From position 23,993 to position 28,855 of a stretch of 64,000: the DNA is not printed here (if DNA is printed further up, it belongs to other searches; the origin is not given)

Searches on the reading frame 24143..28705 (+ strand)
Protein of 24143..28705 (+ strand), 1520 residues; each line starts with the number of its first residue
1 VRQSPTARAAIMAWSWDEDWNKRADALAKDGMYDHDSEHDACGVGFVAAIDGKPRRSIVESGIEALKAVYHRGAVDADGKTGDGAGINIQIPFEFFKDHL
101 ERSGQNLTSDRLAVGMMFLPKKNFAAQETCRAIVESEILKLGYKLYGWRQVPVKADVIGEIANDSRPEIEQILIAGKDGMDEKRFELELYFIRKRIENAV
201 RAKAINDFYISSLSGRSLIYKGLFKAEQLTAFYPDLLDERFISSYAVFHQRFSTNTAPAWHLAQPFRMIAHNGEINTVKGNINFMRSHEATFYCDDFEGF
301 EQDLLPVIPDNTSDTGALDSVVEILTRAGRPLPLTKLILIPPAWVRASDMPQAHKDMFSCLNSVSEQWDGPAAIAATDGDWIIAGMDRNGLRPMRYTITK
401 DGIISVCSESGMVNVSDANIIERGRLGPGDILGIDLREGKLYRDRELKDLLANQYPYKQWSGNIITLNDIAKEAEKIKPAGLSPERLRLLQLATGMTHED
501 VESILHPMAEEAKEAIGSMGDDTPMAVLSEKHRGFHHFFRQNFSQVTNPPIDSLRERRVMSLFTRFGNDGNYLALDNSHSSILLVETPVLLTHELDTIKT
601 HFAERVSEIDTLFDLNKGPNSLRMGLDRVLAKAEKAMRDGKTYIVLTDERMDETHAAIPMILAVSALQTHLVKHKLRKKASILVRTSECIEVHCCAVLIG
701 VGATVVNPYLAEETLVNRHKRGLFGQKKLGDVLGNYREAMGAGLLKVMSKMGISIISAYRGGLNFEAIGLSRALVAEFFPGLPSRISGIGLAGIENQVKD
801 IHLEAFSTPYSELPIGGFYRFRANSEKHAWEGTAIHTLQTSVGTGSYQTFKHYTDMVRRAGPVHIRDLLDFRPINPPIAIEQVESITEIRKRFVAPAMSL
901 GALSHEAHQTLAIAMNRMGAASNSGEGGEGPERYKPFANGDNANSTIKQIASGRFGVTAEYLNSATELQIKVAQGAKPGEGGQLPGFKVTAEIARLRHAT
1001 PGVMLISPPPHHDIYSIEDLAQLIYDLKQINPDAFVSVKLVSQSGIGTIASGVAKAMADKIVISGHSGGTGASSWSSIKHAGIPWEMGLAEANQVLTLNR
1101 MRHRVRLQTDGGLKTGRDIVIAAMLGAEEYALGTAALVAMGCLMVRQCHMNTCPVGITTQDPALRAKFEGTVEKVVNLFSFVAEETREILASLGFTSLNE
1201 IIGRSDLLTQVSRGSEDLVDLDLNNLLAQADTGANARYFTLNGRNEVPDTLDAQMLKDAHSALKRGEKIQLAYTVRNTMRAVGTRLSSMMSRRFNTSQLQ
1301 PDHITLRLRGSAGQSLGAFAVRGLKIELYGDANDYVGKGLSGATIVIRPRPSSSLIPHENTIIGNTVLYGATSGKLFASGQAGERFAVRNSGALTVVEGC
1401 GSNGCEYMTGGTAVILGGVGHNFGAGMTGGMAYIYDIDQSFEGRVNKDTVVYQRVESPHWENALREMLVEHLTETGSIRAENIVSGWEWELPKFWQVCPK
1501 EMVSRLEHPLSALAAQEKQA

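Call 16: search_protein_families(library=pfam, proteins=[window:24143-28705:+], max_evalue=0.001)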
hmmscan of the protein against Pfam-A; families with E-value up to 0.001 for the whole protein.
window:24143-28705:+ (1520 aa): 5 families
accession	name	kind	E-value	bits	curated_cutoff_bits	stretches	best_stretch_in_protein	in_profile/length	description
PF00310.26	GATase_2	-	1.1e-147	492.6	19.9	1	42-460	1-420/420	Glutamine amidotransferases class-II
PF01645.23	Glu_synthase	-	7e-147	489.8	20.4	1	832-1195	5-368/369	Conserved region in glutamate synthase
PF04898.20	Glu_syn_central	-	3.6e-96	322.2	22.8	1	491-771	3-277/277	Glutamate synthase central domain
PF01493.24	GXGXG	-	1.1e-77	260.3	32.5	1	1273-1461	1-189/190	GXGXG motif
PF01070.24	FMN_dh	-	0.00073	19.1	24.9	0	1054-1141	236-310/350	FMN-dependent dehydrogenase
